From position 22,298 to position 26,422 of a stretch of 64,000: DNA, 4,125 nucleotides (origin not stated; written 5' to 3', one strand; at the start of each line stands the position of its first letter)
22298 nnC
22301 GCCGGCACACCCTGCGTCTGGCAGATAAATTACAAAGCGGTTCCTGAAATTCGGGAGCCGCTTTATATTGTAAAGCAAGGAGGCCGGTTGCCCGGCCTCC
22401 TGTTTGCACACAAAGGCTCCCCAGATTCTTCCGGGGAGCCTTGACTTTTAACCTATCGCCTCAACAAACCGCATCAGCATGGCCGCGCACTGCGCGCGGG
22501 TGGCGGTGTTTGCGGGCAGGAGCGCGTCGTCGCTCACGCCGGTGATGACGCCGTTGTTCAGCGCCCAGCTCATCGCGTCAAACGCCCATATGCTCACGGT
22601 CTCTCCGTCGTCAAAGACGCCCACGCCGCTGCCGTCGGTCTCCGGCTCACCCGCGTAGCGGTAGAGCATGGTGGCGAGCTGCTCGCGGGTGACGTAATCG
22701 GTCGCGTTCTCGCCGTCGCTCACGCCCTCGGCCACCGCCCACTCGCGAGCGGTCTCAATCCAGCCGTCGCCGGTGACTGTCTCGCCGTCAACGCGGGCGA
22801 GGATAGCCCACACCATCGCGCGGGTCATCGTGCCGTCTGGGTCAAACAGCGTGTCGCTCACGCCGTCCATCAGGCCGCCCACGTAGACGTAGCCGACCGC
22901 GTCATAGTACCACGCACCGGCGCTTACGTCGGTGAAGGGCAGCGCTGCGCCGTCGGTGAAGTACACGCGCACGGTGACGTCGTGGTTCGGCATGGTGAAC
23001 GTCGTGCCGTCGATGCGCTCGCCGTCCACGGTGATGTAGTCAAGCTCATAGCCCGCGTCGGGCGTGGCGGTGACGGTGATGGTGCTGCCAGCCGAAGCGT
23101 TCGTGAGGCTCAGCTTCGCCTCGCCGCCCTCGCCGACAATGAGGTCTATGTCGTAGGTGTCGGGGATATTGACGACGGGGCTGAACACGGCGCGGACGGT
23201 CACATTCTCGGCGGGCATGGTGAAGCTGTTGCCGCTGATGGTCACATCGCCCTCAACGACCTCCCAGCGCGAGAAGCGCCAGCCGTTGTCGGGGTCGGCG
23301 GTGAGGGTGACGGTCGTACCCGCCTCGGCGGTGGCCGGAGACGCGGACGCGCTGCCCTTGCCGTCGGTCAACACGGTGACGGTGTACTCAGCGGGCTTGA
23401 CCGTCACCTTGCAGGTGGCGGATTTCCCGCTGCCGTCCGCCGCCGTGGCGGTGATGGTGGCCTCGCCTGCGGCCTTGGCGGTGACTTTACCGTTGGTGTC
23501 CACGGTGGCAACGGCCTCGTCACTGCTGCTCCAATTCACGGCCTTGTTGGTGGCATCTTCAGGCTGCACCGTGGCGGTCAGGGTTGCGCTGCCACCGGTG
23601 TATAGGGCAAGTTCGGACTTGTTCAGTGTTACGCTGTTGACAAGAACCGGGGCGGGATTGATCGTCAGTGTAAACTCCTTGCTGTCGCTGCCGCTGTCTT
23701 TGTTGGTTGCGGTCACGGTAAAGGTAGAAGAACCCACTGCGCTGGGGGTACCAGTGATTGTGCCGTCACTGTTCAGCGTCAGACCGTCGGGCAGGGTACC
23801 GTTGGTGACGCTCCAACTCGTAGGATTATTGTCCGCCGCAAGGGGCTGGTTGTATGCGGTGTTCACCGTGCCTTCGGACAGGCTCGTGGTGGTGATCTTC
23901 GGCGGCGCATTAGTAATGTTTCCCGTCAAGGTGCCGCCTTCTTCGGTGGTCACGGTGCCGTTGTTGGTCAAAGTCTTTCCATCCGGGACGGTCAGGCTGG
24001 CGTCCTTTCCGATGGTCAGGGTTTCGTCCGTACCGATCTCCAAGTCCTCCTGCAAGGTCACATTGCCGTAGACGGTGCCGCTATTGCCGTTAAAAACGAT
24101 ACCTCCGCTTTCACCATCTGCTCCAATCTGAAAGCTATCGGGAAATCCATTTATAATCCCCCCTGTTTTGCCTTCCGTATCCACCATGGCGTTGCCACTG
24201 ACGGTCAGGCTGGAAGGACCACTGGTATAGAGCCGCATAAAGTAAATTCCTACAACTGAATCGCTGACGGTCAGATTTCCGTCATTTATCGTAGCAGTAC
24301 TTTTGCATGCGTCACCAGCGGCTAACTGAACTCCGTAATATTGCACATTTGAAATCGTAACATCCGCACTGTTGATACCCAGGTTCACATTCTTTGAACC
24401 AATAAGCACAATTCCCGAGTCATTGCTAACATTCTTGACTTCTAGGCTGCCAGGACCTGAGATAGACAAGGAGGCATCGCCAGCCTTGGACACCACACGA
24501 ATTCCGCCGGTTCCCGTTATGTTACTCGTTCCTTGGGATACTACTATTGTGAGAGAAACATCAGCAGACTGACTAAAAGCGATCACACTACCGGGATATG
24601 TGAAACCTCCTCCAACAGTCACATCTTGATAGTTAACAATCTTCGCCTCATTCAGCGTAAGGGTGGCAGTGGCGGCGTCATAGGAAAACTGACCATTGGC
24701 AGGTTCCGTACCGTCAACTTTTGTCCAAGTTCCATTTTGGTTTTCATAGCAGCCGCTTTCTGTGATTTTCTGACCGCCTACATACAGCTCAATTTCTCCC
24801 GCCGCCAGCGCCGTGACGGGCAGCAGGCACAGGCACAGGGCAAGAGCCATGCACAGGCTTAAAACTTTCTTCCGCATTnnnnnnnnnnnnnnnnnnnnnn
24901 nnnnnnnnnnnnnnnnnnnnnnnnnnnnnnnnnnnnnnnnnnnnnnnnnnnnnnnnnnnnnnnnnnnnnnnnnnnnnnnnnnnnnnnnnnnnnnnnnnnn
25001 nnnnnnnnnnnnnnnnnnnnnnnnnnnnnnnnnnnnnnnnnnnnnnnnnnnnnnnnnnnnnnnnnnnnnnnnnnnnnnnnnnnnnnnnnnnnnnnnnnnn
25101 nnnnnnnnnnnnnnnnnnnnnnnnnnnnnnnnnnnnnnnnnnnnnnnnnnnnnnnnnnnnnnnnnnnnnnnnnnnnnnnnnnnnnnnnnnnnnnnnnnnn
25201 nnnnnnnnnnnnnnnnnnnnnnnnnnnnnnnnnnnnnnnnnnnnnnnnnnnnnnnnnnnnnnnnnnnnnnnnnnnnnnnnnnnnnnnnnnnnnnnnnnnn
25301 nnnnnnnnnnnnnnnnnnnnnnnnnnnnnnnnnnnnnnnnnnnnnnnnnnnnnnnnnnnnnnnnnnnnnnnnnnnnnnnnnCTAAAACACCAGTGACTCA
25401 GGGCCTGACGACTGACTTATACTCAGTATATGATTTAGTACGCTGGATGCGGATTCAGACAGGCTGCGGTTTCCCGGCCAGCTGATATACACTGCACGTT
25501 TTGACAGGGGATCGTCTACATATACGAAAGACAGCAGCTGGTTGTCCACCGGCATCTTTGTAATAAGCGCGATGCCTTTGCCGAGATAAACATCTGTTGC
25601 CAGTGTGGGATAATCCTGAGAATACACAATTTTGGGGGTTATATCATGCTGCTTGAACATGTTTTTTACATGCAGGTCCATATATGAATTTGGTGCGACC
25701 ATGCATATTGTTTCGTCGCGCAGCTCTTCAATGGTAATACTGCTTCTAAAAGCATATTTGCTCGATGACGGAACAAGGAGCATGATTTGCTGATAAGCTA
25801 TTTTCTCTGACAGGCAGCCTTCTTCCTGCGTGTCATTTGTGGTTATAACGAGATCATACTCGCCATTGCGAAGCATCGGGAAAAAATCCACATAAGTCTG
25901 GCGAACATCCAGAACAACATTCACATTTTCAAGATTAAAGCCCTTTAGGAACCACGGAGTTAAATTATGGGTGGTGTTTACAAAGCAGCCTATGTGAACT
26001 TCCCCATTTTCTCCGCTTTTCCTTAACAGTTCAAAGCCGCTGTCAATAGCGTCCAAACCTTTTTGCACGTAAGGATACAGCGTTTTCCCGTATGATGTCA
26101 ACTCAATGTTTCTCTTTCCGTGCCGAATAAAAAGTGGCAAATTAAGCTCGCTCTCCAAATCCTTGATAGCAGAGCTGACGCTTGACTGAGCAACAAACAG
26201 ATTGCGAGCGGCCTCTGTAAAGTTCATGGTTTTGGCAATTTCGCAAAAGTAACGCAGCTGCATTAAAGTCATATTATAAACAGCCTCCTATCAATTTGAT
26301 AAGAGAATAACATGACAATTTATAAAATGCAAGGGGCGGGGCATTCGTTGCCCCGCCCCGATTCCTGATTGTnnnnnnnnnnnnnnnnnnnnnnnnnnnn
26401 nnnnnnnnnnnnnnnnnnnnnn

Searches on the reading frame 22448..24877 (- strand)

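Call 8: search_protein_families(library=pfam, proteins=[window:22448-24877:-])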
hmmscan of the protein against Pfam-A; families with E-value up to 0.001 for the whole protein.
window:22448-24877:- (809 aa): 4 families
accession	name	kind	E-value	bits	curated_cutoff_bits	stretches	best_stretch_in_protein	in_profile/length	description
PF18998.6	Flg_new_2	-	6.6e-27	93.7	23.6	2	498-567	1-71/73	Divergent InlB B-repeat domain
PF02368.24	Big_2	-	8.5e-19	67.7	22.8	1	413-489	2-77/79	Bacterial Ig-like domain (group 2)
PF00395.25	SLH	-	6.8e-15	55.2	20.8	2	647-687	1-41/44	S-layer homology domain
PF05345.18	He_PIG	-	9.3e-14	52.1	24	1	328-407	4-96/96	Putative Ig domain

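Call 9: search_protein_families(library=ncbifam, proteins=[window:22448-24877:-], max_evalue=1e-10)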
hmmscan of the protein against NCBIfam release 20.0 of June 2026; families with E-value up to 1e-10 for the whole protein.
window:22448-24877:- (809 aa): 0 families

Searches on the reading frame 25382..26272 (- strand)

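Call 8: search_protein_families(library=pfam, proteins=[window:25382-26272:-])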
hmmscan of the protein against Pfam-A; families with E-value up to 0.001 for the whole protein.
window:25382-26272:- (296 aa): 2 families
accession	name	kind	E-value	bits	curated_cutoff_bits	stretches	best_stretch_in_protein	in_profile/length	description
PF03466.25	LysR_substrate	-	2.9e-24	86.1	28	1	86-283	2-205/209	LysR substrate binding domain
PF00126.33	HTH_1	-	1.1e-19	70.5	26.6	1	4-63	2-60/60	Bacterial regulatory helix-turn-helix protein, lysR family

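Call 9: search_protein_families(library=ncbifam, proteins=[window:25382-26272:-], max_evalue=1e-10)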
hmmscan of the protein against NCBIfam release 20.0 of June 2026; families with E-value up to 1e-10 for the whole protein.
window:25382-26272:- (296 aa): 35 families (the best 25 are shown)
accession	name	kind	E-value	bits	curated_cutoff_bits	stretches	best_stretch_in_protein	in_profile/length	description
NF053705.1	TransRegGltCGpos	equivalog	9.6e-36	123.5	350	1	1-282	1-289/300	glutamate biosynthesis transcriptional regulator GltC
NF045775.1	acetoin_reg_AlsR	exception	1.4e-31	110.1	430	1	1-242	1-247/290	acetoin biosynthesis transcriptional regulator AlsR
NF040786.1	LysR_Sec_metab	equivalog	5.3e-29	101.2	250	1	1-283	1-295/298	selenium metabolism-associated LysR family transcriptional regulator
NF047520.1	trans_act_CidR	equivalog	1.1e-28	100.2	415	1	1-280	1-286/292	cidABC operon transcriptional activator CidR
NF007439.0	PRK09986.1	equivalog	4e-27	95.3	290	1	3-239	9-251/296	LysR family transcriptional regulator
NF007385.0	PRK09906.1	equivalog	1.2e-25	90.2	356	1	1-237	1-241/296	DNA-binding transcriptional regulator HcaR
NF009327.0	PRK12684.1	subfamily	2.4e-25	89.4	402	1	1-245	1-251/313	CysB family HTH-type transcriptional regulator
NF008416.0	PRK11242.1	equivalog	8.7e-23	81.1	277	1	1-220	1-223/300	transcriptional regulator CynR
NF008352.0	PRK11139.1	subfamily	1.1e-22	80.5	288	1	3-246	8-248/305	transcriptional regulator GcvA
NF047354.1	trans_reg_GltC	equivalog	4.9e-22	78.8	300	1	1-190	1-194/290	glutamate biosynthesis transcriptional regulator GltC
NF009326.0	PRK12681.1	equivalog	5.4e-21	75.4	436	1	1-245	1-251/324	HTH-type transcriptional regulator CysB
NF008722.0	PRK11716.1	equivalog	7e-21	74.5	246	1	1-244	1-248/293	HTH-type transcriptional activator IlvY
NF009324.0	PRK12679.1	equivalog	2.9e-20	72.6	491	1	1-245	1-251/316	HTH-type transcriptional regulator Cbl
TIGR03339.1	phn_lysR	subfamily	1.1e-19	70.7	341.1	1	5-219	1-214/279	aminoethylphosphonate catabolism associated LysR family transcriptional regulator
NF047711.1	PutUtilRegPtrR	equivalog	8.2e-19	67.8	400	1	1-242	1-239/283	putrescine utilization regulator PtrR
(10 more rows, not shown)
